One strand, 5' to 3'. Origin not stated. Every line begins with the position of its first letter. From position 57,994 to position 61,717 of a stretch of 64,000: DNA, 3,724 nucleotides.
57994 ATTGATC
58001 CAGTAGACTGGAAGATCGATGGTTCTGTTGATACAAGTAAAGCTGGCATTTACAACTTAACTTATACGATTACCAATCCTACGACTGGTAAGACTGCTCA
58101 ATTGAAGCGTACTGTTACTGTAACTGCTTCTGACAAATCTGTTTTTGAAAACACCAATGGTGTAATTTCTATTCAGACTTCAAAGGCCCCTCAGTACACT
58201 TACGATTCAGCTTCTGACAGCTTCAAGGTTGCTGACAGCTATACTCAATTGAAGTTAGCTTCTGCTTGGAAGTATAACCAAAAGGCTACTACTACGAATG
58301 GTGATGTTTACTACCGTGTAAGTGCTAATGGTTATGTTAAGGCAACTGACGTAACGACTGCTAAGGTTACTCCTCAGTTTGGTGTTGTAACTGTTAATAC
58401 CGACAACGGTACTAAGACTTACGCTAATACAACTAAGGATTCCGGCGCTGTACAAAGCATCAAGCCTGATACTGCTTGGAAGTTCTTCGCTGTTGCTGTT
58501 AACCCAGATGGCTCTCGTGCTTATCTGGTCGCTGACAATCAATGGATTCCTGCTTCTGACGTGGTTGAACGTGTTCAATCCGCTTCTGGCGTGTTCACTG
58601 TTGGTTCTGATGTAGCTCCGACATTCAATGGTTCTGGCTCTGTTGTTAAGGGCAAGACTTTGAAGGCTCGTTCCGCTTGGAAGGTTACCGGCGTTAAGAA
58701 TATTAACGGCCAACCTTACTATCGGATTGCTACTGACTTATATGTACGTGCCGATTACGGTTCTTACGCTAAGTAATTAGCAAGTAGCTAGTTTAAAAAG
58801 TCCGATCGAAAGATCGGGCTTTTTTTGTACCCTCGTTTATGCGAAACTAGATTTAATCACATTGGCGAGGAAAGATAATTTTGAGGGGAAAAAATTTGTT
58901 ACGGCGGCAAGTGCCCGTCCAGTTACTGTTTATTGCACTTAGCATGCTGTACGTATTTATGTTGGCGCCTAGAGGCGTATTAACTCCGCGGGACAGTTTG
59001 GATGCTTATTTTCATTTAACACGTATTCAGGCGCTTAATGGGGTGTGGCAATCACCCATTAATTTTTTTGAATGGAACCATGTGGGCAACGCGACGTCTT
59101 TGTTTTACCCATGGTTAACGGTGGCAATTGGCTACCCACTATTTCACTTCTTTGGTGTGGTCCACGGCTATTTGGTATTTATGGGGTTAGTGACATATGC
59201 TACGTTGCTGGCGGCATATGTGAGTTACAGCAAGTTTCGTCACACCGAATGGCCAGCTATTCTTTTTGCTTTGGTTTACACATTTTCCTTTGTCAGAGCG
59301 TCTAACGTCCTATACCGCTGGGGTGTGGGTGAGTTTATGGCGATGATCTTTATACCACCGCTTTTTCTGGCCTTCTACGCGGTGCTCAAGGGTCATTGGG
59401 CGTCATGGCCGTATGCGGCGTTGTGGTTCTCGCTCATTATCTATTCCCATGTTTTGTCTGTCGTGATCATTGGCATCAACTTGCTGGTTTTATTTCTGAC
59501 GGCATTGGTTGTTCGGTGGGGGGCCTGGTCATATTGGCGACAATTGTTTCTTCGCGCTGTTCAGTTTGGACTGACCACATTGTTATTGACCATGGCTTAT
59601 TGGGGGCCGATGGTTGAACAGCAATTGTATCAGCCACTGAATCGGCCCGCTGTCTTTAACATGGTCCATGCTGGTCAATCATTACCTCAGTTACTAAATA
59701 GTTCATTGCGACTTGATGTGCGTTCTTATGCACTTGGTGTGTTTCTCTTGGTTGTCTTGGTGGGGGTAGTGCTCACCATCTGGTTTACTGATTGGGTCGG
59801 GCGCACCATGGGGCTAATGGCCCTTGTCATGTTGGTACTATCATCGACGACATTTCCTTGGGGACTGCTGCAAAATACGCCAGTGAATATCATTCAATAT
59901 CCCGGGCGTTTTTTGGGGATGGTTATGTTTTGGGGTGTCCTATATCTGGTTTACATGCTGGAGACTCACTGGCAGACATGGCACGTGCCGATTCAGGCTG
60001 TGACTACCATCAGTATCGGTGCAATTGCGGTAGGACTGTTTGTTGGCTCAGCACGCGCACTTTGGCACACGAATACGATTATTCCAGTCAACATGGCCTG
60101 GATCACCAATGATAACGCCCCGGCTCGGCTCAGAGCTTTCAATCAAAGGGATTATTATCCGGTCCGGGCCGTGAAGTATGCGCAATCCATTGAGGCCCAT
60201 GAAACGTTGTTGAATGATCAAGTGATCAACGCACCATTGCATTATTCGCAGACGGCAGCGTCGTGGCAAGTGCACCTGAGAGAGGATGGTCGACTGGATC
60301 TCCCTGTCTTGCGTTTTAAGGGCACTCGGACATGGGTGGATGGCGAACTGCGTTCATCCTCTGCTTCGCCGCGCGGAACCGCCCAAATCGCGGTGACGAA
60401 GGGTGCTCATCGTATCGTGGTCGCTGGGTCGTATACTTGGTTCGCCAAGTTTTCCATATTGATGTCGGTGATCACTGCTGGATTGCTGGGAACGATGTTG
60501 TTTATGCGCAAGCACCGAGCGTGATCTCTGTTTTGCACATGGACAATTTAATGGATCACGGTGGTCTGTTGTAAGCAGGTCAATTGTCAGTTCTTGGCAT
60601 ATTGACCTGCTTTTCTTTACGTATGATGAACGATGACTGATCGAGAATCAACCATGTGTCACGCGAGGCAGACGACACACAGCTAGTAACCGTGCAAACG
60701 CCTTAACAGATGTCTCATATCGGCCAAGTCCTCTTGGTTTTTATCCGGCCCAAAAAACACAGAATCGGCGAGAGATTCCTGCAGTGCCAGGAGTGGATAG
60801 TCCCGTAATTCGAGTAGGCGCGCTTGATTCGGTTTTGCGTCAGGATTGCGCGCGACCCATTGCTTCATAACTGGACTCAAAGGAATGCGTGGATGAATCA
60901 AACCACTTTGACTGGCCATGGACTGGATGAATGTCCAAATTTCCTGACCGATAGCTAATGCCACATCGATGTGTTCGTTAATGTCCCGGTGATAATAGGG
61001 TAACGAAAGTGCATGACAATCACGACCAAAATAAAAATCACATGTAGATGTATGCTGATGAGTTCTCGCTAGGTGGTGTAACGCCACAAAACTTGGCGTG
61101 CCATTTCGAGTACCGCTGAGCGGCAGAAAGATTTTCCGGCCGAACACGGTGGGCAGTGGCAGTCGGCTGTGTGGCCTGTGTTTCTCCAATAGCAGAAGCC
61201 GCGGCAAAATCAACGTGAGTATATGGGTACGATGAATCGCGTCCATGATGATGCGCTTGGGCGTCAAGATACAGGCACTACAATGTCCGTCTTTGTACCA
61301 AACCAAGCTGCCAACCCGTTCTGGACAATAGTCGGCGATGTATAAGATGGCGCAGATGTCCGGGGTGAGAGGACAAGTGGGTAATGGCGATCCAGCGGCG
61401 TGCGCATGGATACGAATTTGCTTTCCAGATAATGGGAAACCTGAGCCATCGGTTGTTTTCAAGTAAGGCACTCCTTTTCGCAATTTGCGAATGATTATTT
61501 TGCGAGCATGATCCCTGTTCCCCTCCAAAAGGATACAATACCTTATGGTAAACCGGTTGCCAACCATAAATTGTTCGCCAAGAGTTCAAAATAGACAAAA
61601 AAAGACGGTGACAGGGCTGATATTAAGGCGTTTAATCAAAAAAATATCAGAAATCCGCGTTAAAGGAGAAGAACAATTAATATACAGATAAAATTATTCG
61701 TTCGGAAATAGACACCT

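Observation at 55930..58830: Low-GC, T-ending-codon-biased surface protein gene with twin promoters and a strong terminator: candidate S-layer or major surface protein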

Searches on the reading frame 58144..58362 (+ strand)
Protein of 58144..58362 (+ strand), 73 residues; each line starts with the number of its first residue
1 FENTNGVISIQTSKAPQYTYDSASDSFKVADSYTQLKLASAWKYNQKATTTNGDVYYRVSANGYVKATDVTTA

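Call 38: search_protein_families(library=pfam, proteins=[window:58144-58362:+], max_evalue=1)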
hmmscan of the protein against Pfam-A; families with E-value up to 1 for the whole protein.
seq(73 aa): 1 family
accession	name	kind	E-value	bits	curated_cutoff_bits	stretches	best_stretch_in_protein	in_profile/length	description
PF03217.20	SlpA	-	4.6e-05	23.9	23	1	18-67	16-62/63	Surface layer protein A domain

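Call 39: search_solved_structures(query=A2, max_evalue=10, show_alignments=3)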
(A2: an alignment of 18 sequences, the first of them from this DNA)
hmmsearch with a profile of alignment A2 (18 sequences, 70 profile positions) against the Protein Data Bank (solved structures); distinct sequences matched with E-value up to 10: 9.
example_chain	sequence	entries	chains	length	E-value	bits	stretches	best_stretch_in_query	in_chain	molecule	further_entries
6tjh_A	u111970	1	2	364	9.4e-14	54.6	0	5-35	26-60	Cake9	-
6tji_A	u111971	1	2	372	1.1e-13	54.4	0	5-35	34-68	Cake10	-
6tjg_A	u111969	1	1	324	3.4e-12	49.6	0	5-35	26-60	Cake8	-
6tjf_A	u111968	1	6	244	7.1e-09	39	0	5-35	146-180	Cake6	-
6tje_A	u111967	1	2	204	4.2e-07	33.3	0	5-35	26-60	Cake5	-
6tjd_A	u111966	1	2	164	3.1e-05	27.3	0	5-35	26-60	Cake4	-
7qeh_A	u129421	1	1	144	0.00018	24.9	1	18-63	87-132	S-layer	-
6tjc_A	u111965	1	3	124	0.0031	21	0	5-35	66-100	Cake3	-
6tjb_A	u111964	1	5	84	0.46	14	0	5-35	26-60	Cake2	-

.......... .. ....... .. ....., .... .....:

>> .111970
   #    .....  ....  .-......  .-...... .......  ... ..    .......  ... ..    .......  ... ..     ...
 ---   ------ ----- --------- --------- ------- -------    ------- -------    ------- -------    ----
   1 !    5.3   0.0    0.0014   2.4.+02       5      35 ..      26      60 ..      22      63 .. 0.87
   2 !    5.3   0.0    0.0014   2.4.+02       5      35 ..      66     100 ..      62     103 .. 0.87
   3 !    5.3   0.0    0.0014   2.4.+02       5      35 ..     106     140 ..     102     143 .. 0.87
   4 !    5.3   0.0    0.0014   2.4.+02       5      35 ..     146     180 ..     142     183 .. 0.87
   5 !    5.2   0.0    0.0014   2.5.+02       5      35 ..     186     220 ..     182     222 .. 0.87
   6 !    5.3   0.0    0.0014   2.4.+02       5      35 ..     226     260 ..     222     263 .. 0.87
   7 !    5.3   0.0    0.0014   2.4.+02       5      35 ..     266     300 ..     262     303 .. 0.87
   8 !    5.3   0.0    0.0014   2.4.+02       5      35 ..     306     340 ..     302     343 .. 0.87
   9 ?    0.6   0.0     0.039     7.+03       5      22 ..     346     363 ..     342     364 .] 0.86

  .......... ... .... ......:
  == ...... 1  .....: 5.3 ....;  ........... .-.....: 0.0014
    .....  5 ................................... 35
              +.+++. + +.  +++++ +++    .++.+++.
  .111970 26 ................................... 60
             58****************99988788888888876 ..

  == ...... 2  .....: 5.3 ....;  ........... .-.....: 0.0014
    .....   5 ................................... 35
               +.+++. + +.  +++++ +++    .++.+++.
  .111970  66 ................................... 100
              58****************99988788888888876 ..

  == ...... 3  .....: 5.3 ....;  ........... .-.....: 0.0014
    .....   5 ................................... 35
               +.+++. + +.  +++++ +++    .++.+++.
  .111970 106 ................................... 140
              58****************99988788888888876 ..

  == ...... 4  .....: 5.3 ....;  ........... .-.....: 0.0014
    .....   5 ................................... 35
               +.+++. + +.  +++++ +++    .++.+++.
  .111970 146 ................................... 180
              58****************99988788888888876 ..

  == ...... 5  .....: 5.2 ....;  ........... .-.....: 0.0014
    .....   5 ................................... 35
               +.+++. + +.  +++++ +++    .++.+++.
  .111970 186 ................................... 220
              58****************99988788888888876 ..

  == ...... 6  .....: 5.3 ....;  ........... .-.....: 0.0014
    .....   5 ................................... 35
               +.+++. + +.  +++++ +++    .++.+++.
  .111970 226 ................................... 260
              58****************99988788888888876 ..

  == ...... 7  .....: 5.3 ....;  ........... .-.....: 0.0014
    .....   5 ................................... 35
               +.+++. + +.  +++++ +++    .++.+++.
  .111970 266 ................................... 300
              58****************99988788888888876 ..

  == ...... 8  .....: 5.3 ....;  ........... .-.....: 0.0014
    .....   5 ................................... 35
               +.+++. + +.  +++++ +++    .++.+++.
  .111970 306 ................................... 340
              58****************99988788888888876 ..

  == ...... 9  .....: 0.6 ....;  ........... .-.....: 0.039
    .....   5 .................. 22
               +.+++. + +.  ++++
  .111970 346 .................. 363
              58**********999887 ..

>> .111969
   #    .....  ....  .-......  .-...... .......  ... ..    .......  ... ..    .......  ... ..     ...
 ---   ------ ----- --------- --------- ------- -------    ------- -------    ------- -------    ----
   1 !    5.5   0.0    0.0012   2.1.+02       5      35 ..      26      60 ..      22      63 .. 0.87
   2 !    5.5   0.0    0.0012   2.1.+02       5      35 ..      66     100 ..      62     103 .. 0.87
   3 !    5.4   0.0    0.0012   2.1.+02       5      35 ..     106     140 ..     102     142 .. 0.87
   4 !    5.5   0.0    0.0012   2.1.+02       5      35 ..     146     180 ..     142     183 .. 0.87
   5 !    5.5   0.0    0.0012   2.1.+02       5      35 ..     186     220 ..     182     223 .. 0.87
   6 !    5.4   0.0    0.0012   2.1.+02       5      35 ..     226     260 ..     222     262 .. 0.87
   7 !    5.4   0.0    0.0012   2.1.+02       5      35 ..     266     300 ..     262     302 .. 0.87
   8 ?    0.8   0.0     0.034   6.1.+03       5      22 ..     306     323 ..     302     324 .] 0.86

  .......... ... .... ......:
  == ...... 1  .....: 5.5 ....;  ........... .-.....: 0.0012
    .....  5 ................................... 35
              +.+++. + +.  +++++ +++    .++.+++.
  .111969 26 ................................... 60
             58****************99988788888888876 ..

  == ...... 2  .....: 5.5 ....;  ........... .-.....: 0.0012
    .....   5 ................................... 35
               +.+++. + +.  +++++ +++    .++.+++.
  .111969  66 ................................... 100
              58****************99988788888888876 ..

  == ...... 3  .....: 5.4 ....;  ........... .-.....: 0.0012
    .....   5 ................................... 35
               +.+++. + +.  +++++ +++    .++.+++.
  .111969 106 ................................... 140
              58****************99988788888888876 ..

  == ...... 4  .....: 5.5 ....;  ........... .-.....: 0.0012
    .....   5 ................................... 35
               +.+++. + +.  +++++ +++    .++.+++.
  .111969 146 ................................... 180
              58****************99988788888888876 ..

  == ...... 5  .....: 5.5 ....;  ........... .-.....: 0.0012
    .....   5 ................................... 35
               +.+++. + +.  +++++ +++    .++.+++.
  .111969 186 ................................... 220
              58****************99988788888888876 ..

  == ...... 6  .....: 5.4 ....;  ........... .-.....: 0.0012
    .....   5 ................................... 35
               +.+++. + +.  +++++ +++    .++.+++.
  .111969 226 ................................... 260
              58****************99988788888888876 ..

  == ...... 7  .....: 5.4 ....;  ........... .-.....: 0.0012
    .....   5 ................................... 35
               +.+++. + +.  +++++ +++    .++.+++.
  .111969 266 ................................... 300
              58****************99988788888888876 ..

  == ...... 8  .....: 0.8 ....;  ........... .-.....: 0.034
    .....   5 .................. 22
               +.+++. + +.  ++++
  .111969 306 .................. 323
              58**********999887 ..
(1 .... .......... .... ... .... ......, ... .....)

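Call 62: predict_structure(alignment_id=A2)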
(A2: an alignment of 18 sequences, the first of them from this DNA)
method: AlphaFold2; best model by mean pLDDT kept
length: 73 residues; sequences in the alignment: 18
mean_pLDDT: 93.0   pTM: 0.81
mean pLDDT of the five models: 93.0, 92.5, 92.2, 91.8, 90.5
residues with pLDDT >= 90: 58; 70-90: 15; 50-70: 0; < 50: 0
segments of 3 or more residues with pLDDT < 50: none
pLDDT, mean of each block of 10 residues (from residue 1): 96 91 91 91 96 94 94 87
secondary structure, 60 per line:
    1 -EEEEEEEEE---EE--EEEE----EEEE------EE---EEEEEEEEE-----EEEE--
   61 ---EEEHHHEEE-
elements in order: E2-10 E18-21 E26-29 E41-49 E55-58 E64-66 E70-72

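Call 66: fold_search(model_id=the predicted structure, library=pdb)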
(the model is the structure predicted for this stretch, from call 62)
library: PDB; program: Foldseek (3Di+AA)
matches with E <= 10: 571; with E <= 0.001: 0
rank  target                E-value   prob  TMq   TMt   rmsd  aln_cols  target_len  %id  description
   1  5d76_B                8.3e-02  1.00  0.61  0.22   3.8        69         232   17  The crystal structure of Ly7917 with the hydrolyzing product of MDP (released 2016-08-17)
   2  8a0m_C                1.8e-01  0.99  0.62  0.05   3.9        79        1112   14  Capsular polysaccharide synthesis multienzyme in complex with capsular polymer fragment (released 2023-04-26)
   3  5d74_B                2.3e-01  0.99  0.62  0.21   4.0        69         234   17  The crystal structure of Ly7917 (released 2016-08-17)
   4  8alu                  2.4e-01  1.00  0.64  0.38   2.7        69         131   22  Crystal structure of the teichoic acid binding domain of SlpA, S-layer protein from Lactobacillus acidophilus (aa. 314-4 (released 2023-08-16)
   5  9kz1                  2.7e-01  0.99  0.63  0.55   3.7        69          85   13  Crystal structure of PlySb from a chimeolysin ClyR (released 2025-10-22)
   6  2kt8_MODEL_1_A        2.8e-01  0.93  0.51  0.49   4.4        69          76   12  Solution NMR structure of the CPE1231(468-535) protein from Clostridium perfringens, Northeast Structural Geno (released 2010-02-02)
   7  7qfg                  3.1e-01  0.99  0.59  0.35   3.0        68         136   24  Crystal structure of S-layer protein SlpA from Lactobacillus acidophilus, domain III (aa 309-444) (released 2022-12-21)
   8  8aol                  3.3e-01  0.99  0.60  0.35   2.9        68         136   15  Crystal structure of S-layer protein SlpX from Lactobacillus acidophilus, domain III (aa 363-499) (released 2023-08-23)
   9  6bim                  3.3e-01  0.92  0.53  0.18   4.4        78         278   10  Structure of NlpC1 from Trichomonas vaginalis (released 2018-11-07)
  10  8a0m_A                3.5e-01  0.95  0.58  0.05   4.0        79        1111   11  Capsular polysaccharide synthesis multienzyme in complex with capsular polymer fragment (released 2023-04-26)
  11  8a0c_A                3.5e-01  0.95  0.58  0.05   4.0        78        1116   10  Capsular polysaccharide synthesis multienzyme in complex with CMP (released 2023-04-26)
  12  7qeh                  3.7e-01  0.99  0.63  0.40   2.8        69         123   17  LTA-binding domain of SlpA, the S-layer protein from Lactobacillus amylovorus (released 2022-12-14)
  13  8a0c_B                3.7e-01  0.94  0.58  0.05   4.0        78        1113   10  Capsular polysaccharide synthesis multienzyme in complex with CMP (released 2023-04-26)
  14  8a0m_D                3.9e-01  0.96  0.61  0.06   3.8        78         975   10  Capsular polysaccharide synthesis multienzyme in complex with capsular polymer fragment (released 2023-04-26)
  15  9ovi_A                3.9e-01  0.93  0.56  0.60   5.0        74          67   12  Crystal Structure of SH3-like_bac-type domain (79-145) of Conserved domain protein GBAA_2967 from Bacillus anthracis A (released 2025-06-11)
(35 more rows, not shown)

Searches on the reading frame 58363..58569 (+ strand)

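Call 38: search_protein_families(library=pfam, proteins=[window:58363-58569:+], max_evalue=1)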
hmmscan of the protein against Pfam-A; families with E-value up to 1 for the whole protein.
seq(69 aa): 2 families
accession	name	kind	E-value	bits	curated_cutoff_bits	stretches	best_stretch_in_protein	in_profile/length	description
PF05087.17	Rota_VP2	-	0.12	11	25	1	17-65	790-831/890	Rotavirus VP2 protein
PF20361.3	DUF6656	-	0.26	11.2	27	1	20-59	107-146/182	Family of unknown function (DUF6656)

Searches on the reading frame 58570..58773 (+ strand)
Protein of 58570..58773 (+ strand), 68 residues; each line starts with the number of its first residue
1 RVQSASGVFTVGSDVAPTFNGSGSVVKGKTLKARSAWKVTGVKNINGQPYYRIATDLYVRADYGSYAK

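Call 38: search_protein_families(library=pfam, proteins=[window:58570-58773:+], max_evalue=1)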
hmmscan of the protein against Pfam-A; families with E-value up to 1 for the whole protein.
seq(68 aa): 2 families
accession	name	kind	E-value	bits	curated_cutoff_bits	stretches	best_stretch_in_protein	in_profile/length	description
PF03217.20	SlpA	-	7.7e-08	32.8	23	1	18-61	17-62/63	Surface layer protein A domain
PF19127.6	Choline_bind_3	-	0.0084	16.5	27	1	39-51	1-13/47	Choline-binding repeat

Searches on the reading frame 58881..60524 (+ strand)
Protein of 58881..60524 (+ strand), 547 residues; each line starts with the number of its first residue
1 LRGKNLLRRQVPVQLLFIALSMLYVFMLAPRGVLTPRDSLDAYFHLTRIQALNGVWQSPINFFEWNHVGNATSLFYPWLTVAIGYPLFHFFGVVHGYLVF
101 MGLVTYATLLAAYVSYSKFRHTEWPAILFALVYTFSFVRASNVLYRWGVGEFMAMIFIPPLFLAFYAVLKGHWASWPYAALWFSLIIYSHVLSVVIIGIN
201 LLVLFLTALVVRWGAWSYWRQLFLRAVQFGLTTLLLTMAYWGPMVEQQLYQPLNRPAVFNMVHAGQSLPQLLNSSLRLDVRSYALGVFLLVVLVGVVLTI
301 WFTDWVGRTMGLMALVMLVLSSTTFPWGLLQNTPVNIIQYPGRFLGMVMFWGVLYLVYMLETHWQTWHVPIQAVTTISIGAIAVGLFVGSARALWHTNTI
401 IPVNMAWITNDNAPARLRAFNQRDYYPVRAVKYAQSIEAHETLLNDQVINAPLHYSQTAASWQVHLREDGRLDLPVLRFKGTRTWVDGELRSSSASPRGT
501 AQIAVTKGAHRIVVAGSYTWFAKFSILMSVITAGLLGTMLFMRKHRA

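Call 38: search_protein_families(library=pfam, proteins=[window:58881-60524:+], max_evalue=1)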
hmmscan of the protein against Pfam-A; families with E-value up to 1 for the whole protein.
window:58881-60524:+ (547 aa): 0 families

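Call 56: search_protein_families(library=ncbifam, proteins=[window:58881-60524:+], max_evalue=1)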
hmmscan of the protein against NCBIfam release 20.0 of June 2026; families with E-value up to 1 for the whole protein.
window:58881-60524:+ (547 aa): 0 families

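Call 57: search_solved_structures(query=window:58881-60524:+, max_evalue=10)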
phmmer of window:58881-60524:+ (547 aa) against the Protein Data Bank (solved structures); distinct sequences matched with E-value up to 10: 0.

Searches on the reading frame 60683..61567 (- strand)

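Call 38: search_protein_families(library=pfam, proteins=[window:60683-61567:-], max_evalue=1)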
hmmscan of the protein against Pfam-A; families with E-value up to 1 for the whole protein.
window:60683-61567:- (294 aa): 1 family
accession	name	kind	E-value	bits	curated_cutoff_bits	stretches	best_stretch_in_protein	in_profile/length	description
PF23195.1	UBQLN1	-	0.21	11.7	27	1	213-243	10-40/70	Ubiquilin-1-like domain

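Call 56: search_protein_families(library=ncbifam, proteins=[window:60683-61567:-], max_evalue=1)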
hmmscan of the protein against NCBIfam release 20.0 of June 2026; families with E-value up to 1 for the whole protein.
window:60683-61567:- (294 aa): 0 families
